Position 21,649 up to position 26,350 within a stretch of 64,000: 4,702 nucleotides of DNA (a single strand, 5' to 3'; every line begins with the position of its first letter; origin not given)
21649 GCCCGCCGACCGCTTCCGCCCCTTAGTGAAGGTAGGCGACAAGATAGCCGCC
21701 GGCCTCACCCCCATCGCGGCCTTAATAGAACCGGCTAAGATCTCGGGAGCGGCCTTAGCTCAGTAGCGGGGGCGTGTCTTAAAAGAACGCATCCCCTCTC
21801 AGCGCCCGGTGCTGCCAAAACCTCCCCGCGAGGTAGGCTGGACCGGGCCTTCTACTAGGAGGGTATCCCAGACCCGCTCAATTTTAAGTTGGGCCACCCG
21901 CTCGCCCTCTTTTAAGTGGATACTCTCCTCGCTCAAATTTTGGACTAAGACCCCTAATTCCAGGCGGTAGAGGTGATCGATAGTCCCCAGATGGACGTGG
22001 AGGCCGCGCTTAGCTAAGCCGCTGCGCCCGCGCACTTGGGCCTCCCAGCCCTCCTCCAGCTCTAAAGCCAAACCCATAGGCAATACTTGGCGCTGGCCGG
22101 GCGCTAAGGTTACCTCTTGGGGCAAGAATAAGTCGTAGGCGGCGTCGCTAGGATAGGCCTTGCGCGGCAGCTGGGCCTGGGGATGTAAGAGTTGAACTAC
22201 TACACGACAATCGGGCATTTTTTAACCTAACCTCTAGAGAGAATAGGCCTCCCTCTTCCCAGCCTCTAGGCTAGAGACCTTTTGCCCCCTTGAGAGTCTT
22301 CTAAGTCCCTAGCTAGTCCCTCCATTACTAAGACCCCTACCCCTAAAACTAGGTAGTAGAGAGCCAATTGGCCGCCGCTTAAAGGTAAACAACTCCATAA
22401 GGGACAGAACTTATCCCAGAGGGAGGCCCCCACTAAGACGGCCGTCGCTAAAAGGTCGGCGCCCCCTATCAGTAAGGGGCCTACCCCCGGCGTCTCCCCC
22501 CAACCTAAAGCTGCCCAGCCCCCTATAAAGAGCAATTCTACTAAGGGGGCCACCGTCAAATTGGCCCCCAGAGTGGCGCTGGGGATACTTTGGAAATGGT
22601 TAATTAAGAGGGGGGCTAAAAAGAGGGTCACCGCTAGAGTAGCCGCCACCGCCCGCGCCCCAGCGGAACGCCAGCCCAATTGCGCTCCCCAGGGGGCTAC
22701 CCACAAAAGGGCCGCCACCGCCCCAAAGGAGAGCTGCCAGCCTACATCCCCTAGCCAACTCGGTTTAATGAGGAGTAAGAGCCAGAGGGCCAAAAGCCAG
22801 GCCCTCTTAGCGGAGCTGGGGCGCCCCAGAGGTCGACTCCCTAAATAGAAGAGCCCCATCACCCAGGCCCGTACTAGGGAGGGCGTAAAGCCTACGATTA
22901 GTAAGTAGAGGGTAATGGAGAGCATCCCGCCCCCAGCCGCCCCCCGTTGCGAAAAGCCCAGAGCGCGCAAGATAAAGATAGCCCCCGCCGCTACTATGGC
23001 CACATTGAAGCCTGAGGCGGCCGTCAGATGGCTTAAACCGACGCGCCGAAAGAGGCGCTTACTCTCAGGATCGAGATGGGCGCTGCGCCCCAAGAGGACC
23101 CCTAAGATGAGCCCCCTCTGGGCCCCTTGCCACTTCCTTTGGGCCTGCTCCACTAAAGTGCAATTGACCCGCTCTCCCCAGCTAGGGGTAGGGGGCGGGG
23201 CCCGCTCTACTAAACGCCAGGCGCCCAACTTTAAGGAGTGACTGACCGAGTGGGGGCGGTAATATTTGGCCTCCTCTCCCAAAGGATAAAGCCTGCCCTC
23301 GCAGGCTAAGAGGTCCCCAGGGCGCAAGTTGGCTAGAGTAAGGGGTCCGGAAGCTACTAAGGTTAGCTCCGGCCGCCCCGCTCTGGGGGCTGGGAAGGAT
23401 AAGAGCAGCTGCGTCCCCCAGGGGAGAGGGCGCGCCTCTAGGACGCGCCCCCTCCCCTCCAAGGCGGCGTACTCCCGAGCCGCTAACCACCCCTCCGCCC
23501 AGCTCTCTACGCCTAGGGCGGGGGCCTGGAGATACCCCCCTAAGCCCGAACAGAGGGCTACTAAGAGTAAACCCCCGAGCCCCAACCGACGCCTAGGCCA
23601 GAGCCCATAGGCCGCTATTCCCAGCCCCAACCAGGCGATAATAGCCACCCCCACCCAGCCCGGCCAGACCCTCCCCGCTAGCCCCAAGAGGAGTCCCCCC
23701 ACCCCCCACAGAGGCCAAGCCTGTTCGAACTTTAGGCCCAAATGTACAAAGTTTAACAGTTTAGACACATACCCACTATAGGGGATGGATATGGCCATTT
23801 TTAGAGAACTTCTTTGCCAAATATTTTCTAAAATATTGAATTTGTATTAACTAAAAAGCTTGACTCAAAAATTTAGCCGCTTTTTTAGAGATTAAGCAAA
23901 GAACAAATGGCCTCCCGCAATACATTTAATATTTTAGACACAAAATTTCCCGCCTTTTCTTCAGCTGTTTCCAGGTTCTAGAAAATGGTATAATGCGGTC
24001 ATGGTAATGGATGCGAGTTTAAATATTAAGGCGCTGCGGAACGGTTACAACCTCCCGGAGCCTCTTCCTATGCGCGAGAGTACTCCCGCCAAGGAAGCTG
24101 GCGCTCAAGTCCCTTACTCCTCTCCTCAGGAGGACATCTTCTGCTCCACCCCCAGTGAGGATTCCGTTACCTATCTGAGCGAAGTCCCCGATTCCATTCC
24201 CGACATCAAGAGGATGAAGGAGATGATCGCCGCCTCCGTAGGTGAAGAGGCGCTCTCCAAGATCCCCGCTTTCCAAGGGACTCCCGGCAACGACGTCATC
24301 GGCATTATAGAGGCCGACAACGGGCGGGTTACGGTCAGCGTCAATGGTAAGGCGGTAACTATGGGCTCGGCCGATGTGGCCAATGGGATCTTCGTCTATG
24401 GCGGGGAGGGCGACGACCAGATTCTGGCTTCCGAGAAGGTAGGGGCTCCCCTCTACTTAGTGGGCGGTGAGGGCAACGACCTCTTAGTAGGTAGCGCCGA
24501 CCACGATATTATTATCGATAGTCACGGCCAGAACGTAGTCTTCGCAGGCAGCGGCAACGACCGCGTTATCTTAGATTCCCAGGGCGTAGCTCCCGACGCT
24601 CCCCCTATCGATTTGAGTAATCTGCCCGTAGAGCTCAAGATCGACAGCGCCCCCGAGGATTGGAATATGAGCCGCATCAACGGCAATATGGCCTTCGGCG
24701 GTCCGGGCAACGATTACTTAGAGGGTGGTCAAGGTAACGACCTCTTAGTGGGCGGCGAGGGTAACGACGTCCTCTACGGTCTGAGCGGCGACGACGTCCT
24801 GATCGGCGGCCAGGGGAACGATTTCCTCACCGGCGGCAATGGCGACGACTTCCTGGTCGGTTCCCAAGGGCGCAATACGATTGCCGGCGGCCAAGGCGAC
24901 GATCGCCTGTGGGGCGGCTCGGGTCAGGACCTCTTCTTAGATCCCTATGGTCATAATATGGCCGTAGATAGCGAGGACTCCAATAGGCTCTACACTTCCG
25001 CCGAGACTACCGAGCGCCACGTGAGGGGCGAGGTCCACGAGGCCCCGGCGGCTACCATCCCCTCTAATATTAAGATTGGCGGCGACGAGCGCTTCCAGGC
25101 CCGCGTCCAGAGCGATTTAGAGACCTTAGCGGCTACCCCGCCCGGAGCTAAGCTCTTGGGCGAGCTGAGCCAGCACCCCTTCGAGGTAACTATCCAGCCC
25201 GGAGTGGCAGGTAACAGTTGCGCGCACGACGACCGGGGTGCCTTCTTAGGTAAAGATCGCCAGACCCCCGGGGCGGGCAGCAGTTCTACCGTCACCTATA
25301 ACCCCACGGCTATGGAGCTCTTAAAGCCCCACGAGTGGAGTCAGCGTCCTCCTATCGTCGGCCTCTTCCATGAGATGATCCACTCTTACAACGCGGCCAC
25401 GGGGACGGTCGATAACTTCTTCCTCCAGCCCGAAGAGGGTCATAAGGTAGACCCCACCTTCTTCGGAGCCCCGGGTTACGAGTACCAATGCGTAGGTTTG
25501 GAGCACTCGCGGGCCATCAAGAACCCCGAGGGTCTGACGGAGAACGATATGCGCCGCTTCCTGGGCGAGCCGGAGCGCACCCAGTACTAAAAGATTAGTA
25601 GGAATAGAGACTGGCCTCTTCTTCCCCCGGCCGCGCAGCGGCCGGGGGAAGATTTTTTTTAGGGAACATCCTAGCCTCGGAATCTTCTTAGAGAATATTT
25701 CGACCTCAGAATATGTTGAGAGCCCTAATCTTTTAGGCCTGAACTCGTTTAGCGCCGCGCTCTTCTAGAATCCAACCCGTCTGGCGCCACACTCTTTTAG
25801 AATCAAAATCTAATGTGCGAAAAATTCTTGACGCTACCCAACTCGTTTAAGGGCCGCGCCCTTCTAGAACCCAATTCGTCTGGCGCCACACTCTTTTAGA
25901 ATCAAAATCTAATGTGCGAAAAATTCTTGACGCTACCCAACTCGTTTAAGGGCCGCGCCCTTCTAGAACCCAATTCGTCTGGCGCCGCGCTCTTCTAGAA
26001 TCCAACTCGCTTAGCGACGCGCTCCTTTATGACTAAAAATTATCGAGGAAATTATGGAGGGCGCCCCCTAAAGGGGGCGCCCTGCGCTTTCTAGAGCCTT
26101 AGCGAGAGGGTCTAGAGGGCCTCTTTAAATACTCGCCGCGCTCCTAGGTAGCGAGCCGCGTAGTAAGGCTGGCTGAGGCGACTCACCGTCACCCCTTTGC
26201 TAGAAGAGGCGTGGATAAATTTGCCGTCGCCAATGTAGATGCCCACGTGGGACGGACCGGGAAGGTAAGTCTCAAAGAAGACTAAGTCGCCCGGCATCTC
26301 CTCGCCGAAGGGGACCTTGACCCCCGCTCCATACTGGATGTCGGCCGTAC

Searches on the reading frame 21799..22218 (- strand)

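Call 14: search_protein_families(library=pfam, proteins=[window:21799-22218:-])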
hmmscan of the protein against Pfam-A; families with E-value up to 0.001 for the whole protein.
window:21799-22218:- (139 aa): 2 families
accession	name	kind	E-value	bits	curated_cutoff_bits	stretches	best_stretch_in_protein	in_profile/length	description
PF00692.24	dUTPase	-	3.9e-23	82.1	22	1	15-137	3-128/129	dUTPase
PF22769.1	DCD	-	3.4e-07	30.9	27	1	34-115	69-152/153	dCTP deaminase-like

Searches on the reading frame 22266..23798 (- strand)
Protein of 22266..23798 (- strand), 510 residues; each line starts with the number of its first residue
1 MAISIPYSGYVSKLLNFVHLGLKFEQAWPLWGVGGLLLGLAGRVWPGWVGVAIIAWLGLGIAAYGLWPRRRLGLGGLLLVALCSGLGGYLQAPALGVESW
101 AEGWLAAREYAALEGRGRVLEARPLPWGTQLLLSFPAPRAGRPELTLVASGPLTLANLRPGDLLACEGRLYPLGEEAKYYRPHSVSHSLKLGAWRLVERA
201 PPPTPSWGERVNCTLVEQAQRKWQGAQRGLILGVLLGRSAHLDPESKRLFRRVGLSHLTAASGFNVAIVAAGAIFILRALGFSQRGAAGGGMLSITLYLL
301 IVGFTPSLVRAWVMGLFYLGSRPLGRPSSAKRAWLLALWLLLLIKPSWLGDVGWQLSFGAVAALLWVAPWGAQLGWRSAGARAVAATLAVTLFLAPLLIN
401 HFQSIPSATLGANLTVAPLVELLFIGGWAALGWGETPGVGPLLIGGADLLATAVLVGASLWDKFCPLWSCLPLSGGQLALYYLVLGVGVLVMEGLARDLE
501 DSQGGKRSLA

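Call 14: search_protein_families(library=pfam, proteins=[window:22266-23798:-])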
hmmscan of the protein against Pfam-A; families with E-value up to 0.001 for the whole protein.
window:22266-23798:- (510 aa): 1 family
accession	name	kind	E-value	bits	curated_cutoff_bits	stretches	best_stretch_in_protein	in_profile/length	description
PF03772.21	Competence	-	9.7e-42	143.6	23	1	235-492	2-267/270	Competence protein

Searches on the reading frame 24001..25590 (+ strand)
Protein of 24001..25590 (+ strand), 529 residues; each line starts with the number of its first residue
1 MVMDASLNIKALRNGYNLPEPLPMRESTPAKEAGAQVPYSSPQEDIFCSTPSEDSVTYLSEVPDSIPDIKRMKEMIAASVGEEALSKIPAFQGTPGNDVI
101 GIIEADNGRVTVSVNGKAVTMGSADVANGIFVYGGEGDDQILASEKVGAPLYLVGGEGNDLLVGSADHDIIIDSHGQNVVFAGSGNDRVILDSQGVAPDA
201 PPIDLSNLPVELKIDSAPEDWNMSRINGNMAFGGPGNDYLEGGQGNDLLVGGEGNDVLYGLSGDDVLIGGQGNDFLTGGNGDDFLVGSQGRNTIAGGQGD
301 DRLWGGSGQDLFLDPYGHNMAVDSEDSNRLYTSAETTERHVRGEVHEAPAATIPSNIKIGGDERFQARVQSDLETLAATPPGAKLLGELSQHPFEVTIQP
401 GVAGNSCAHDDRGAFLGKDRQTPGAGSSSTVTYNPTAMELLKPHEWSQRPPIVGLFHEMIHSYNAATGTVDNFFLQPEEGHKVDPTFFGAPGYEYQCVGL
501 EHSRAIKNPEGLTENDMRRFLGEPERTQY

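Call 14: search_protein_families(library=pfam, proteins=[window:24001-25590:+])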
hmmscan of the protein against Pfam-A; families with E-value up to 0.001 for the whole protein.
window:24001-25590:+ (529 aa): 2 families
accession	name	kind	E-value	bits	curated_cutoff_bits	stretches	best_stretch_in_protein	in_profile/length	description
PF00353.25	HemolysinCabind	-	2.6e-35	120.4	23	5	242-276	2-36/36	RTX calcium-binding nonapeptide repeat (4 copies)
PF14891.12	Peptidase_M91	-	6.2e-24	85.7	25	1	355-529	3-176/176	Effector protein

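Call 16: find_encoding_contigs(protein=window:24001-25590:+, flank=6000, max_places=10)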
Protein window:24001-25590:+ (529 aa): no gene with exactly this product is on record in the collection.

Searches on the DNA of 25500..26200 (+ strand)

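Call 5: search_rna_families(source=window, start=25500, end=26200, threshold=evalue, max_evalue=10)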
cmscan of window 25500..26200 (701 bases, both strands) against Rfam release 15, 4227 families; matches with E-value up to 10: 8.
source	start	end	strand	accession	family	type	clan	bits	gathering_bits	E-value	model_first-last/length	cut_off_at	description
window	25655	25689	+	RF00480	HIV_FE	Cis-reg; frameshift_element;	-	19.9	45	3.5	1-52/52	no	HIV Ribosomal frameshift signal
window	25624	25720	-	RF00627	P15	Gene;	-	17.6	70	0.32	1-119/119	no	Pseudomonas sRNA P15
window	25548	25659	+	RF02837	anti-hemB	Gene; sRNA;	-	16.2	49.5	0.44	1-81/81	no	Burkholderia RNA 7 (anti-hemB)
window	25624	25654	+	RF01322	CRISPR-DR9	Gene; CRISPR;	-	15.4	45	2.5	5-32/37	no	CRISPR RNA direct repeat element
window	25624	25682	-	RF02456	Diantho_3_UTR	Cis-reg;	-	15.3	100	0.3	141-201/205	no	Dianthovirus RNA2 3'UTR stem loops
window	26058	26083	-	RF03994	mir-7558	Gene; miRNA;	-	14.9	80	9.3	12-38/51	no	mir-7558 microRNA precursor family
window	25596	25659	+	RF02399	NsiR1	Gene; sRNA;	-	14.5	39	4.9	1-60/60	no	Nitrogen stress-induced RNA 1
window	26059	26082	-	RF00519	suhB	Gene; sRNA;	CL00108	13.1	41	7.5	40-62/77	no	Makes More Granules Regulator RNA (mmgR)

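Call 57: search_dna_similar(query=window:25653-26057:+, collection=plasmids, mode=distant, max_evalue=0.01, max_rows=10)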
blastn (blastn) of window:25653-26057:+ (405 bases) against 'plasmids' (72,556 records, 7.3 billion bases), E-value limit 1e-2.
No match.

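Call 58: search_dna_similar(query=window:25653-26057:+, collection=phages, mode=distant, max_evalue=0.01, max_rows=10)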
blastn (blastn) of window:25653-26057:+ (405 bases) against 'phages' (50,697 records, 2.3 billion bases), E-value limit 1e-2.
No match.
